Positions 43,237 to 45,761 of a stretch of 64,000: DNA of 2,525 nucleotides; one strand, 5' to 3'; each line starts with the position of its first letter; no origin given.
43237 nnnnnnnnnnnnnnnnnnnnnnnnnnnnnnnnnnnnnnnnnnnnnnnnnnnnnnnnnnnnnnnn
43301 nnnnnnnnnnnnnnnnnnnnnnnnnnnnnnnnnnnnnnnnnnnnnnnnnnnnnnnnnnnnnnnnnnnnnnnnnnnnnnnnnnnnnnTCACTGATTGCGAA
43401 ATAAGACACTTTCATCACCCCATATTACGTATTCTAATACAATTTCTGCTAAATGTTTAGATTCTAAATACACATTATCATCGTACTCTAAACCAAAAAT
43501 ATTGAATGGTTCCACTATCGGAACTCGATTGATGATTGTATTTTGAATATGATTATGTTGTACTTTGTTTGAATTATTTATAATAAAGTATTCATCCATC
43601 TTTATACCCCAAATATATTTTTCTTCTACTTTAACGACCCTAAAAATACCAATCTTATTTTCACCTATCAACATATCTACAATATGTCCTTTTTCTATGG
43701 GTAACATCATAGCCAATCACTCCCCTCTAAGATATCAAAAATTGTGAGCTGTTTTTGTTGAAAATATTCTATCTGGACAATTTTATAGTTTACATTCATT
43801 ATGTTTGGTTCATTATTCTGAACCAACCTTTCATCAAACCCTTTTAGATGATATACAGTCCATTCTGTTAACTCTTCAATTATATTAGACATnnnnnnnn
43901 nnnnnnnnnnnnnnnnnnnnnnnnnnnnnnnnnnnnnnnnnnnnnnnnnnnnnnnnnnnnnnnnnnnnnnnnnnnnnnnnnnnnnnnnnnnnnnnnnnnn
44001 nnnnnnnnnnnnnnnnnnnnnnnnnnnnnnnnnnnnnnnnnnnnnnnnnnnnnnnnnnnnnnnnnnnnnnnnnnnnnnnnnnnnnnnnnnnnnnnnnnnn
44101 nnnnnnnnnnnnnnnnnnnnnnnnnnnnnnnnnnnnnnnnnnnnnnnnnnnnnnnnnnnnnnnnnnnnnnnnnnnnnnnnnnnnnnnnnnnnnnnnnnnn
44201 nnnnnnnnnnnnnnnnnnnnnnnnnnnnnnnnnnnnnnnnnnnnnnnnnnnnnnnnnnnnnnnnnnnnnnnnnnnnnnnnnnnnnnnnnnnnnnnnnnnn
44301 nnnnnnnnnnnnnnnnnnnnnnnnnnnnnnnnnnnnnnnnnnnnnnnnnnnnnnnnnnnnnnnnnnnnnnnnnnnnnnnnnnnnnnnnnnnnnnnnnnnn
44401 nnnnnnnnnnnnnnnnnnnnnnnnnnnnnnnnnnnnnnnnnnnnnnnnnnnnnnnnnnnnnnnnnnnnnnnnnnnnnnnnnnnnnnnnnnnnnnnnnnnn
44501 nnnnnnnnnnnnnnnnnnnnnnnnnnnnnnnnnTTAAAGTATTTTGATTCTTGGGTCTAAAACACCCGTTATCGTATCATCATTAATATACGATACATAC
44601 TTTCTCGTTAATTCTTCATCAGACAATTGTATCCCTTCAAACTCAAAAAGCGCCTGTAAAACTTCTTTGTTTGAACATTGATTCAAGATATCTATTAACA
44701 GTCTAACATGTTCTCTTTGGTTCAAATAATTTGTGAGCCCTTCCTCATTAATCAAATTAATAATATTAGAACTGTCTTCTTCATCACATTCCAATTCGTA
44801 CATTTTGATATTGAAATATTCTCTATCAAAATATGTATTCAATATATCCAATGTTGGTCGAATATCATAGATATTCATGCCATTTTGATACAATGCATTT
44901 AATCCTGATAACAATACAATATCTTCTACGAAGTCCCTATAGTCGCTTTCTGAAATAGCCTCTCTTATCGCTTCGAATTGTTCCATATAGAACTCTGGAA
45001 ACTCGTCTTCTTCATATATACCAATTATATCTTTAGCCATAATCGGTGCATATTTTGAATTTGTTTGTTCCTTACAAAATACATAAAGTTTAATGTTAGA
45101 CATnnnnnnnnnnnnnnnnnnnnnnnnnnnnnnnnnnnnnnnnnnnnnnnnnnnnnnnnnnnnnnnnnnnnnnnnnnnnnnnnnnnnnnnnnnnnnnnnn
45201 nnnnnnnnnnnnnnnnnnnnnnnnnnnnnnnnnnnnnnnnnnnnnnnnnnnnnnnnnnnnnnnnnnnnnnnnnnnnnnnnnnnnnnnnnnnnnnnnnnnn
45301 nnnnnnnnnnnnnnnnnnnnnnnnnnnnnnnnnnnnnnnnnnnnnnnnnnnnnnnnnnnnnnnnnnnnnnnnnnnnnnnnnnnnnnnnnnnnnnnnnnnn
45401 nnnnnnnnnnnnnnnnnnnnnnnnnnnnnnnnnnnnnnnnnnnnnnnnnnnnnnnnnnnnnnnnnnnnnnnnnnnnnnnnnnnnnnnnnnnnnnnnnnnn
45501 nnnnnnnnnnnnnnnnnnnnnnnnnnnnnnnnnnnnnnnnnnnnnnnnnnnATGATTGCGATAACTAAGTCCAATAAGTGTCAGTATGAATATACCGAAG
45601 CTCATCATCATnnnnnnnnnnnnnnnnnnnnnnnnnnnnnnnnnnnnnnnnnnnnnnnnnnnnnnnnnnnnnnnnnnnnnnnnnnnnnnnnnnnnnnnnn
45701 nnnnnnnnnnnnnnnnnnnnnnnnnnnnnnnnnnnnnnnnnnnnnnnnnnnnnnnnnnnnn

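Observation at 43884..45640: Tandemly duplicated type I toxin-antitoxin module (BsrG/TxpA/SprG-like peptide converging on a strongly promoted sRNA)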

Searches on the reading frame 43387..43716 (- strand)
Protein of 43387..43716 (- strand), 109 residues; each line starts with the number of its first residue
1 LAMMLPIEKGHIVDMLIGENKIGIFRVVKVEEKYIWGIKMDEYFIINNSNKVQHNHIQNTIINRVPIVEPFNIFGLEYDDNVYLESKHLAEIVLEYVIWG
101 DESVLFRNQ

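Call 11: search_protein_families(library=pfam, proteins=[window:43387-43716:-], max_evalue=0.1)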
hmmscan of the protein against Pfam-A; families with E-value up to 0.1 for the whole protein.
window:43387-43716:- (109 aa): 0 families

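Call 39: find_homologous_proteins(query=window:43387-43716:-, max_evalue=0.01)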
Query window:43387-43716:- (109 aa): 3 proteins with E <= 0.01 among 6 candidates.
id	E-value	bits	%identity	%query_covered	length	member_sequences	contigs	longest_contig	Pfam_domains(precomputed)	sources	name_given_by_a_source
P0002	3.1e-63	228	98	98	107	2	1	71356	-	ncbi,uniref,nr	ncbi:hypothetical protein [Mammaliicoccus sciuri]|uniref:hypothetical protein n=1 Tax=Mammaliicoccus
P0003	6.6e-55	202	83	98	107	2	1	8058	-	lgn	-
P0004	1.0e-51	191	79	98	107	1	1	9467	-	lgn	-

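Call 40: find_encoding_contigs(protein=P0002, flank=10000, max_places=4)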
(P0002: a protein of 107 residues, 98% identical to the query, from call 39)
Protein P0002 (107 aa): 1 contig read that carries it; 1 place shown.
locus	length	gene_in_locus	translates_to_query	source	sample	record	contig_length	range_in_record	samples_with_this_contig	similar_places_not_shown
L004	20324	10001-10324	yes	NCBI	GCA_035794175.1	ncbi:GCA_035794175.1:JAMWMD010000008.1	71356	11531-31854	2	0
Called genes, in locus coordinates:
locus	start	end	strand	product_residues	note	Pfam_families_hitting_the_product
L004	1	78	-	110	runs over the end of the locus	PF22381:Staph_reg_Sar_Rot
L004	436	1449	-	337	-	-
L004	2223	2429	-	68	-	-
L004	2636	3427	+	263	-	PF01656:CbiA, PF02374:ArsA_ATPase (weak), PF06564:CBP_BcsQ, PF10609:ParA (faint), PF13614:AAA_31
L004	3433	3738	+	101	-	PF17363:DUF5388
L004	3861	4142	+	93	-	-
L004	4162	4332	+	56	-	-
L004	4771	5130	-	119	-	PF01638:HxlR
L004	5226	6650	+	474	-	PF00171:Aldedh, PF05893:LuxC (weak)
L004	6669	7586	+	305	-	PF03547:Mem_trans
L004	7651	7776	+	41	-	-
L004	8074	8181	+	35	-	PF16935:Hol_Tox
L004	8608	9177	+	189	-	-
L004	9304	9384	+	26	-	-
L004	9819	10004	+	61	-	-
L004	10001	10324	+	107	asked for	-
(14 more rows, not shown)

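Call 41: find_encoding_contigs(protein=P0003, flank=10000, max_places=4)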
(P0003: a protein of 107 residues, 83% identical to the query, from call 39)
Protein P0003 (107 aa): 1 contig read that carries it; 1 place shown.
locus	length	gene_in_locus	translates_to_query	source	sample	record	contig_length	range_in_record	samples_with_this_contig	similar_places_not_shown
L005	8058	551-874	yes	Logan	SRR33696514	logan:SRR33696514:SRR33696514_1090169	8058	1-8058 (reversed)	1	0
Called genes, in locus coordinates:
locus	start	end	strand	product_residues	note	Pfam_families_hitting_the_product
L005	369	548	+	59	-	-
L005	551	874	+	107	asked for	-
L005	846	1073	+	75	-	-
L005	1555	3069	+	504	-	PF08708:PriCT_1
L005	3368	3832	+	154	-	-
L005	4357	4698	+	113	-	-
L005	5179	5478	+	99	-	-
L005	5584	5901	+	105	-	-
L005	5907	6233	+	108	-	-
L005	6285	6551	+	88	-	-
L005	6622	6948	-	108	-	-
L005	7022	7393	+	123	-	-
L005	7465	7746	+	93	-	-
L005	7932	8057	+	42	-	?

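Call 42: find_encoding_contigs(protein=P0004, flank=10000, max_places=4)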
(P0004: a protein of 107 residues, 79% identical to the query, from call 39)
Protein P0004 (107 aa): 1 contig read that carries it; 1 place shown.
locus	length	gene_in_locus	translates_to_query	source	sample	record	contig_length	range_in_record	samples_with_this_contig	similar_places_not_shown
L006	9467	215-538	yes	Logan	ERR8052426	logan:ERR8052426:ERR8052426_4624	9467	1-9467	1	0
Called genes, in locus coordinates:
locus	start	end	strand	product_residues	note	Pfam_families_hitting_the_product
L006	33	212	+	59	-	-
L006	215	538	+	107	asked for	-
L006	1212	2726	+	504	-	PF08708:PriCT_1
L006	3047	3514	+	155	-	-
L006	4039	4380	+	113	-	-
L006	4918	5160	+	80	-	-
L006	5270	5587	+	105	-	-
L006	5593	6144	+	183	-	-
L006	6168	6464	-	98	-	-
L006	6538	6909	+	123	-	-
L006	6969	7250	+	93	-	-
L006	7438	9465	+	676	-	?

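Call 74: search_protein_families(library=phrogs, proteins=[window:43387-43716:-], max_evalue=0.05)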
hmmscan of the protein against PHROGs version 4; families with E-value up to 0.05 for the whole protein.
window:43387-43716:- (109 aa): 0 families

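Call 76: search_solved_structures(query=window:43387-43716:-, max_evalue=1)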
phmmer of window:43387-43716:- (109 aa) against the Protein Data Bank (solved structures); distinct sequences matched with E-value up to 1: 0.

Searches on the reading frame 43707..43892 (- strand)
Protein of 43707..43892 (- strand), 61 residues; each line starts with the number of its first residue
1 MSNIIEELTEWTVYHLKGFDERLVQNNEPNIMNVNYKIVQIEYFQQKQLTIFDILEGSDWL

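Call 11: search_protein_families(library=pfam, proteins=[window:43707-43892:-], max_evalue=0.1)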
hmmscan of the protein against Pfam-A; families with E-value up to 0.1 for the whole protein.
window:43707-43892:- (61 aa): 0 families

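Call 74: search_protein_families(library=phrogs, proteins=[window:43707-43892:-], max_evalue=0.05)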
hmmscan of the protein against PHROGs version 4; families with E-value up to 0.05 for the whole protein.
window:43707-43892:- (61 aa): 0 families

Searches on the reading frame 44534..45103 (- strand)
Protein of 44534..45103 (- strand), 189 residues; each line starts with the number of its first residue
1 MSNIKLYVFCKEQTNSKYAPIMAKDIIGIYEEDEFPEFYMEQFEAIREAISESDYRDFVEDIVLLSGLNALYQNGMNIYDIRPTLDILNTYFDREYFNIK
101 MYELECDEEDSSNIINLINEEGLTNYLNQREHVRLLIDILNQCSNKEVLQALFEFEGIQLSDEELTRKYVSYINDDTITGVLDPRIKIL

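Call 11: search_protein_families(library=pfam, proteins=[window:44534-45103:-], max_evalue=0.1)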
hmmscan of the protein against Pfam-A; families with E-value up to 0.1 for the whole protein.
window:44534-45103:- (189 aa): 1 family
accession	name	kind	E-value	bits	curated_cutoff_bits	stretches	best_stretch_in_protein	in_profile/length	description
PF22063.2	Pdc1_Ge1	-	0.014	15.7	25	1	138-187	34-84/125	Pdc1 Ge1 domain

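Call 19: search_dna_similar(query=window:44534-45103:-, collection=plasmids, mode=protein, max_rows=25, max_evalue=0.001)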
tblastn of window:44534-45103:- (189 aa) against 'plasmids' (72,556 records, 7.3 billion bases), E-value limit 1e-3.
No match.

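Call 20: find_homologous_proteins(query=window:44534-45103:-)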
Query window:44534-45103:- (189 aa): 1 proteins with E <= 0.001 among 75 candidates.
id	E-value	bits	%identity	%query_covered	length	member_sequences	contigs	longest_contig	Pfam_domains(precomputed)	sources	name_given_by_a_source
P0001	2.9e-117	407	100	100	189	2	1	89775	-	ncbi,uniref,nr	ncbi:hypothetical protein [Mammaliicoccus sciuri]|uniref:Uncharacterized protein n=1 Tax=Mammaliicoc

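Call 21: find_encoding_contigs(protein=window:44534-45103:-, flank=6000, max_places=8)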
Protein window:44534-45103:- (189 aa): no gene with exactly this product is on record in the collection.

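Call 72: predict_structure(protein=window:44534-45103:-)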
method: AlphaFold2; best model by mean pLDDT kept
length: 189 residues; sequences in the alignment: 1
mean_pLDDT: 45.6   pTM: 0.39
mean pLDDT of the five models: 45.6, 43.5, 42.4, 40.7, 35.9
residues with pLDDT >= 90: 0; 70-90: 2; 50-70: 59; < 50: 128
segments of 3 or more residues with pLDDT < 50: 1-8, 10-100, 123-134, 173-189
pLDDT, mean of each block of 10 residues (from residue 1): 41 39 35 38 38 42 39 38 44 42 54 57 47 52 61 62 63 45 29
secondary structure, 60 per line:
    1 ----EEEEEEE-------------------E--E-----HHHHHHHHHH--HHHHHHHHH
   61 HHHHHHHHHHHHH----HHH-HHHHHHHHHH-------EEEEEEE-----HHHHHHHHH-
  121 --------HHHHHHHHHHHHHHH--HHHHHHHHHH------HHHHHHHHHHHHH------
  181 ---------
elements in order: E5-11 H40-49 H52-73 H82-91 E99-105 H111-119 H129-143 H146-155 H162-174

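Call 73: search_protein_representatives(protein=window:44534-45103:-)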
Query: 189 residues. Proteins with E-value up to 0.001 (for the whole library): 1; up to 1e-10: 1; up to 1e-30: 1. The best 1 are listed.
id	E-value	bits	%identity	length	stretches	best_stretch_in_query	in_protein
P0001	9.1e-118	406.9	100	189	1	1-189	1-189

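Call 74: search_protein_families(library=phrogs, proteins=[window:44534-45103:-], max_evalue=0.05)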
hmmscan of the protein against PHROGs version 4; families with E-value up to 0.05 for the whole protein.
window:44534-45103:- (189 aa): 1 family
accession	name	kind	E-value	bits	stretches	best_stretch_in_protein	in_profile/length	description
phrog_33285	-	unknown function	0.007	17.4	0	107-135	40-68/69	-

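Call 75: search_solved_structures(query=window:44534-45103:-, max_evalue=1)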
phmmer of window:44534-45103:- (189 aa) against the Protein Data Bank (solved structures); distinct sequences matched with E-value up to 1: 2.
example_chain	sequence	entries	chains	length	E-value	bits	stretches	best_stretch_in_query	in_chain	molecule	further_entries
3lpm_A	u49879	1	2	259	0.82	12.9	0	88-142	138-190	Putative methyltransferase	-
8ftu_A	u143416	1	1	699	0.92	12.7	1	68-187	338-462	Protein transport protein SEC39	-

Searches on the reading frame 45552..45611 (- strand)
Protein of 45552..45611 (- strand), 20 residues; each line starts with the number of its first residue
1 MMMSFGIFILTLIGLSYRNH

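Call 23: search_protein_families(library=pfam, proteins=[window:45552-45611:-], max_evalue=1)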
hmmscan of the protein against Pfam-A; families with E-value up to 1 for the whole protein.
seq(20 aa): 2 families
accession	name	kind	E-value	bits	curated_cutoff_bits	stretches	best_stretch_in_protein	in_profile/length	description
PF16935.10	Hol_Tox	-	2.4e-05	24.5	23.3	1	1-16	9-24/34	Putative Holin-like Toxin (Hol-Tox)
PF14308.11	DnaJ-X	-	0.094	12.7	29.4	1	2-19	43-60/203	X-domain of DnaJ-containing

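Call 24: search_protein_families(library=ncbifam, proteins=[window:45552-45611:-], max_evalue=1)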
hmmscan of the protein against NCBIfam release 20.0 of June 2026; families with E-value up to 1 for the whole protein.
seq(20 aa): 2 families
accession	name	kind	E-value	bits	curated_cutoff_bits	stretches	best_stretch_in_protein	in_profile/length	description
NF052249.1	ComI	equivalog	0.004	16.9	55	1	1-19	9-27/30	competence inhibitor ComI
NF041589.1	PepG1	equivalog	0.013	15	70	1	2-15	23-36/47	type I toxin-antitoxin system toxin PepG1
